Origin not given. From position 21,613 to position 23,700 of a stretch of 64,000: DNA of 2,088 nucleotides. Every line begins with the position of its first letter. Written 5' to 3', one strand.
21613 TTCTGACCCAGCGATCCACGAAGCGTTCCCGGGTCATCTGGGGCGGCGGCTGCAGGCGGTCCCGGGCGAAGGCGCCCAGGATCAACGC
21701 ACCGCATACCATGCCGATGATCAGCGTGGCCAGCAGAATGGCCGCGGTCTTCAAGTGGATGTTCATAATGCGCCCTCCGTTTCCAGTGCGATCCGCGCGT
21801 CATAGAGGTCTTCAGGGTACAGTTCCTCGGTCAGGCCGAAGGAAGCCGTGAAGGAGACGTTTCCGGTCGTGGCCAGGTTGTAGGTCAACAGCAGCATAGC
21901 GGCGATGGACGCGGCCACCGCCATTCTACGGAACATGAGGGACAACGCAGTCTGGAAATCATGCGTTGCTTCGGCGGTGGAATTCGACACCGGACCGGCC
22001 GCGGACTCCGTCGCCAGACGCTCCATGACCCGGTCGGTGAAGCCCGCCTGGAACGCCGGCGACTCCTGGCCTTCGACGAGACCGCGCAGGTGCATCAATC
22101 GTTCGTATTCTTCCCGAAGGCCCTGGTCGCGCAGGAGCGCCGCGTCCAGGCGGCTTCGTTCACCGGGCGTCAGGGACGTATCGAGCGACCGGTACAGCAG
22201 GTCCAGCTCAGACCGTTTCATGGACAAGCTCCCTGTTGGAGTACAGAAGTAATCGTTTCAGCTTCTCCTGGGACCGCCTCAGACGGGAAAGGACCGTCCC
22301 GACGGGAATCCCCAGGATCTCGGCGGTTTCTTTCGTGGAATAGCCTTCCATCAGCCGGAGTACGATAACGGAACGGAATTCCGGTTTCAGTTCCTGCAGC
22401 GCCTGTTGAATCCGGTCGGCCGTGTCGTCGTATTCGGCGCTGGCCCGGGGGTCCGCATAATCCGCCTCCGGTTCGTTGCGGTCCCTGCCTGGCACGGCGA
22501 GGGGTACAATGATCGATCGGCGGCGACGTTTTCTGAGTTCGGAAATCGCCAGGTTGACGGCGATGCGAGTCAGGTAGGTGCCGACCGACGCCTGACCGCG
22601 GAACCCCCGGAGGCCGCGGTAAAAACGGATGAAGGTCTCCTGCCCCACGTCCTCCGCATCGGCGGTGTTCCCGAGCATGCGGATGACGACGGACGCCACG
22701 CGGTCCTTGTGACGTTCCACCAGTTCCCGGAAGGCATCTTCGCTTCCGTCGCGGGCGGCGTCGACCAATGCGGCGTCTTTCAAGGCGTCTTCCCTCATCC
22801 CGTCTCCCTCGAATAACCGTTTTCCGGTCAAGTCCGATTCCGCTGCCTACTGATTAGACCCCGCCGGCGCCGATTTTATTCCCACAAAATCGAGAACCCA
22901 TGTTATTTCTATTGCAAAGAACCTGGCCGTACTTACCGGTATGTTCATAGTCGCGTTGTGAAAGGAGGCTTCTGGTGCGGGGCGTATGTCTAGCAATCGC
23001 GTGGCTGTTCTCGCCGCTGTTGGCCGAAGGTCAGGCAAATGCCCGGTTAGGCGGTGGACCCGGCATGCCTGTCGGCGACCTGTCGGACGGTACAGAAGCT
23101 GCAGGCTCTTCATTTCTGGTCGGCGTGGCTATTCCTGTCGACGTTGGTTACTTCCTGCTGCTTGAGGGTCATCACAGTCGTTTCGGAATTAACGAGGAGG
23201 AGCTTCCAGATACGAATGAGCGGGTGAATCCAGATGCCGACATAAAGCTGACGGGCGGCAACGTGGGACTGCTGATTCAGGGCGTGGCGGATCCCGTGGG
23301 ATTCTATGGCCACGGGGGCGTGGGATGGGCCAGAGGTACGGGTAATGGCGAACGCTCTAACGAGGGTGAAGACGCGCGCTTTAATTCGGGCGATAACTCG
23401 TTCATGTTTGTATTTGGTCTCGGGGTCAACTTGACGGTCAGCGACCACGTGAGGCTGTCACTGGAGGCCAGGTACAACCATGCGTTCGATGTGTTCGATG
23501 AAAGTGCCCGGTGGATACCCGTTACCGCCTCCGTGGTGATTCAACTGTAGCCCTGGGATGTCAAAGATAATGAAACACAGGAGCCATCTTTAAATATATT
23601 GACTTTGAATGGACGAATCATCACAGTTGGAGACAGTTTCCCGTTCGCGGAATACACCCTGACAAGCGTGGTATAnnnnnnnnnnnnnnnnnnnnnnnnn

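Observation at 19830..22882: Envelope-stress module: ECF sigma, anti-sigma and three Spy/CpxP-like LTXXQ proteins with a shared promoter motif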

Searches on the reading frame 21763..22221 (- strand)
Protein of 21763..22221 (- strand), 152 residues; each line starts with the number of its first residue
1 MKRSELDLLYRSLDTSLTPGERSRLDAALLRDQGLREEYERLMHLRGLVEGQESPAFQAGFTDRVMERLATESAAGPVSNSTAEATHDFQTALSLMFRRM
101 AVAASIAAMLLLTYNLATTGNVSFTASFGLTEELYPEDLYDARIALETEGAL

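Call 3: search_protein_families(library=pfam, proteins=[window:21763-22221:-], max_evalue=1)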
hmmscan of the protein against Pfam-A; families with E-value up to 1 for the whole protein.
window:21763-22221:- (152 aa): 1 family
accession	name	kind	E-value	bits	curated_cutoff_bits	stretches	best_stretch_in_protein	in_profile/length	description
PF03872.18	RseA_N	-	0.13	13.3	24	1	25-79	19-73/87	Anti sigma-E protein RseA, N-terminal domain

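Call 7: search_protein_families(library=ncbifam, proteins=[window:21763-22221:-], max_evalue=1)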
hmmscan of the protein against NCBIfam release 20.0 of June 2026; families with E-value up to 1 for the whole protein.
window:21763-22221:- (152 aa): 2 families
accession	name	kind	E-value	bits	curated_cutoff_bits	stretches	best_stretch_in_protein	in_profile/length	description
NF052375.1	antisigma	equivalog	1.8e-07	31.4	100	1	16-116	9-104/217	anti-sigma factor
NF010501.0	PRK13920.1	subfamily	0.004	16.8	225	1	16-126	15-104/213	putative anti-sigmaE protein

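Call 60: search_solved_structures(query=A3, max_evalue=10, show_alignments=2)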
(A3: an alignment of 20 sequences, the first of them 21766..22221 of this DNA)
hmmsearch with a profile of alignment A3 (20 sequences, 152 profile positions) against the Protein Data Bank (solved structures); distinct sequences matched with E-value up to 10: 5.
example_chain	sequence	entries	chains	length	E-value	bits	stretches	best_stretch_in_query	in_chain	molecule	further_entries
5wuq_C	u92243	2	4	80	0.21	14.8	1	7-75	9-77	Anti-sigma-W factor RsiW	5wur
8ro0_D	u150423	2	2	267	0.26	14.5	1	15-84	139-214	Protein isy-1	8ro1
2zet_C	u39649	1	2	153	0.78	13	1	14-54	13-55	Melanophilin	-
6ec0_A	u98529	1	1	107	0.88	12.8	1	19-99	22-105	Keratin 1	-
6e2j_A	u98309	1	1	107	0.93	12.7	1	20-99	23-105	Keratin, type II cytoskeletal 1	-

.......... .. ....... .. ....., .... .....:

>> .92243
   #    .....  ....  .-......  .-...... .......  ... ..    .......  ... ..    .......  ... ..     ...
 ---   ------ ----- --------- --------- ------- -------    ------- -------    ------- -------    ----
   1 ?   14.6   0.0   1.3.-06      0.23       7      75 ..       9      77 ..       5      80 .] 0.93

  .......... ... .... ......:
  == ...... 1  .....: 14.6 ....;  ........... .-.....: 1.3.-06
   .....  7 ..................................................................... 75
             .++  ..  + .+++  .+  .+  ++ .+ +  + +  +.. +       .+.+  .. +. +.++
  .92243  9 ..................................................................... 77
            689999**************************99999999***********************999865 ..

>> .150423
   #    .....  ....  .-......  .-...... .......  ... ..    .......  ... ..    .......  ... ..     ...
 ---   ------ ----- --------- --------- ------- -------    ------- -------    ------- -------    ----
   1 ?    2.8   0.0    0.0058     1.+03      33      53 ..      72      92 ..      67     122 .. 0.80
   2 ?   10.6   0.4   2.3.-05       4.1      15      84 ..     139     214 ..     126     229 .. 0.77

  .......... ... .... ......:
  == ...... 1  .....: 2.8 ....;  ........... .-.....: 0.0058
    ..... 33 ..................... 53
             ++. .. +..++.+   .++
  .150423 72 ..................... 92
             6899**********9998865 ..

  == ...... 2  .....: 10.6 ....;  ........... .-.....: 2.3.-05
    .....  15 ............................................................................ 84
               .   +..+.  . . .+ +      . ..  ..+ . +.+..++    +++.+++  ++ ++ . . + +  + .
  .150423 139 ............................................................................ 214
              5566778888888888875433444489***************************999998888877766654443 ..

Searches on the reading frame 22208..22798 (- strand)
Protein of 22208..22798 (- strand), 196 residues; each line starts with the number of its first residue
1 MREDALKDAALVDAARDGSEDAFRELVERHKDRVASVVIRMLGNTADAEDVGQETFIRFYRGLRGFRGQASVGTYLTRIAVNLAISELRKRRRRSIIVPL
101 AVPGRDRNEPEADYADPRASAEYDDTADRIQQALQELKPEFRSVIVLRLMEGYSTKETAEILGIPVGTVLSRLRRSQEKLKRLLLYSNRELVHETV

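Call 3: search_protein_families(library=pfam, proteins=[window:22208-22798:-], max_evalue=1)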
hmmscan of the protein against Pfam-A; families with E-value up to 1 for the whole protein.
window:22208-22798:- (196 aa): 17 families
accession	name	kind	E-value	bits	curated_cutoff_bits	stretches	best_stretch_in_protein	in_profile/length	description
PF04542.20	Sigma70_r2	-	5.4e-20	71.4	24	1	26-94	1-71/71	Sigma-70 region 2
PF08281.18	Sigma70_r4_2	-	5.6e-14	52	25.7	1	128-177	2-51/54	Sigma-70, region 4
PF04545.22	Sigma70_r4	-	2e-10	40.5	24.1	1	133-181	1-49/50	Sigma-70, region 4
PF07638.17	Sigma70_ECF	-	7.3e-07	29.7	21.1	1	11-182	7-181/185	ECF sigma factor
PF22233.2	PhyR_sigma-like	-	0.00017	21.8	27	1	134-168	1-35/50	Response regulator PhyR, sigma-like domain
PF13384.12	HTH_23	-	0.00042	20.5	24.6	1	144-178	9-44/50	Homeodomain-like domain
PF13518.12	HTH_28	-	0.00046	20.6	25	1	145-175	5-35/52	Helix-turn-helix domain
PF12728.13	HTH_17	-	0.0029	18.3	27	1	153-177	2-25/51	Helix-turn-helix domain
PF20432.4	Xre-like-HTH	-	0.0031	18.2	25.8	1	149-182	18-52/63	Antitoxin Xre-like helix-turn-helix domain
PF00196.25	GerE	-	0.0046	17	23.5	1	148-181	13-46/57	Bacterial regulatory proteins, luxR family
PF13412.12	HTH_24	-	0.015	15.3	21.9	1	153-175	18-40/48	Winged helix-turn-helix DNA-binding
PF25787.1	HTH_SB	-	0.019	15.2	43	1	135-171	5-41/53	Sleeping Beauty transposase HTH domain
PF13542.12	HTH_Tnp_ISL3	-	0.019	14.9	27.4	1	141-175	16-49/51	Helix-turn-helix domain of transposase family ISL3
PF13556.12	HTH_30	-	0.067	13.4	27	1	151-181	11-41/59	PucR C-terminal helix-turn-helix domain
PF04967.18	HTH_10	-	0.082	13.2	23.1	1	154-180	25-51/53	HTH DNA binding domain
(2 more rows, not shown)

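Call 7: search_protein_families(library=ncbifam, proteins=[window:22208-22798:-], max_evalue=1)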
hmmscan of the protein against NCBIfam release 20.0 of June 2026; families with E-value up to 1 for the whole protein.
window:22208-22798:- (196 aa): 109 families (the best 25 are shown)
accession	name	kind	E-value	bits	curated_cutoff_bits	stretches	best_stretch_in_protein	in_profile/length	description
NF007225.0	PRK09643.1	equivalog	3.9e-37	127.9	190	1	3-190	9-188/204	RNA polymerase sigma factor SigM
NF008888.0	PRK11922.1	equivalog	2.6e-36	125.4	204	1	3-184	12-196/231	RNA polymerase sigma factor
NF007223.0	PRK09641.1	equivalog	6.4e-36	123.9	209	1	11-184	8-184/187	RNA polymerase sigma factor SigW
TIGR02948.1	SigW_bacill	equivalog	7.4e-36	124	243.1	1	11-184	8-184/187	RNA polymerase sigma factor SigW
NF004113.0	PRK05602.1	equivalog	1.1e-35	123.2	208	1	2-185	26-202/211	RNA polymerase sigma factor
NF009166.1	PRK12513.1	equivalog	1.4e-32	113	206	1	4-184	5-186/193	RNA polymerase sigma factor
TIGR02937.1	sigma70-ECF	superfamily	2.1e-32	112.1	42.9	1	21-183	1-164/165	sigma-70 family RNA polymerase sigma factor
NF009171.0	PRK12518.1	equivalog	2.2e-32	112.4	208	1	7-184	13-184/191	RNA polymerase sigma factor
TIGR02983.1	SigE-fam_strep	subfamily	4.8e-32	111.1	141.55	1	17-184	2-158/162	SigE family RNA polymerase sigma factor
TIGR02939.1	RpoE_Sigma70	equivalog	2e-31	109.5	236.15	1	6-183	5-185/190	RNA polymerase sigma factor RpoE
NF007229.0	PRK09647.1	equivalog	3.3e-31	108.3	265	1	4-186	26-204/220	RNA polymerase sigma factor SigE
NF006089.0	PRK08241.1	subfamily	1.1e-28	100.3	240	1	6-182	7-202/343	RNA polymerase subunit sigma-70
NF007216.0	PRK09638.1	equivalog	4.4e-28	98.3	194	1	7-182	4-172/180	RNA polymerase sigma factor SigY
NF009176.0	PRK12524.1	equivalog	6e-27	94.7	264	1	5-191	10-191/196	RNA polymerase sigma factor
NF009185.0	PRK12533.1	equivalog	1.2e-26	93.8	248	1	18-185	26-194/231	RNA polymerase sigma factor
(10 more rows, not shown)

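Call 61: search_solved_structures(query=window:22208-22798:-, max_evalue=1e-10)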
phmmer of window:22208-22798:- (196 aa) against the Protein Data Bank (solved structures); distinct sequences matched with E-value up to 1e-10: 16.
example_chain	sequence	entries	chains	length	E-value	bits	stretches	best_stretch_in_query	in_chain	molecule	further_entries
5wuq_A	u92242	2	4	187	1.1e-26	97.1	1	14-184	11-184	ECF RNA polymerase sigma factor SigW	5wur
9m9d_F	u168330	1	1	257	2.5e-24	89.4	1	4-184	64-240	ECF RNA polymerase sigma factor SigE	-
9m9e_F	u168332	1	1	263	2.7e-24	89.3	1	4-184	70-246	ECF RNA polymerase sigma factor SigE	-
9m98_F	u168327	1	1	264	2.7e-24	89.3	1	4-184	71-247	ECF RNA polymerase sigma factor SigE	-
8z6g_B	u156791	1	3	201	3.8e-24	88.8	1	7-186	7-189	RNA polymerase sigma factor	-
6in7_B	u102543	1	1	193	5.3e-24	88.3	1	7-184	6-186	RNA polymerase sigma-H factor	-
6jcy_F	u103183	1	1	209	5.7e-22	81.7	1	32-185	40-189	ECF RNA polymerase sigma factor SigH,ECF RNA polymerase sigma factor SigE,ECF RNA polymera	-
1or7_A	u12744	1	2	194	1.8e-21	80.1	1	4-180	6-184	RNA polymerase sigma-E factor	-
6jbq_F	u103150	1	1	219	2.7e-21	79.5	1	4-180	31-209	ECF RNA polymerase sigma-E factor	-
5zx2_F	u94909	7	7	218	7.8e-21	78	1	32-185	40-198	ECF RNA polymerase sigma factor SigH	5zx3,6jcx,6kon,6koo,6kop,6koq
7qh5_A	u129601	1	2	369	3.1e-17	66.3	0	13-101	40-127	RNA polymerase sigma factor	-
2mao_A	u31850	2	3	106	1.6e-14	57.4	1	4-100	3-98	RNA polymerase sigma factor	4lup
2map_A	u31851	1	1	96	8.9e-14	55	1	4-94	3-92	RNA polymerase sigma factor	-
6dxo_A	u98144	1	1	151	4.6e-12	49.5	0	11-89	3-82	RNA polymerase ECF-subfamily sigma factor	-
6dv9_F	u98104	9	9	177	2.3e-11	47.2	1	21-181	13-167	ECF RNA polymerase sigma factor SigL | RNA polymerase sigma factor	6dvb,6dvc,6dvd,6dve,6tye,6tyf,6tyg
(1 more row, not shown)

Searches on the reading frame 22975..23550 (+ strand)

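Call 71: search_protein_families(library=pfam, proteins=[window:22975-23550:+], max_evalue=0.1)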
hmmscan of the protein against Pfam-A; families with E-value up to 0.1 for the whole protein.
window:22975-23550:+ (191 aa): 2 families
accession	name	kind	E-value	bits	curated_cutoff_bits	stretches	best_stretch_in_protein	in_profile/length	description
PF13505.12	OMP_b-brl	-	1.7e-07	32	28.7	1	7-172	5-157/175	Outer membrane protein beta-barrel domain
PF01389.23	OmpA_membrane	-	0.0076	16.5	21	1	104-180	87-161/180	OmpA-like transmembrane domain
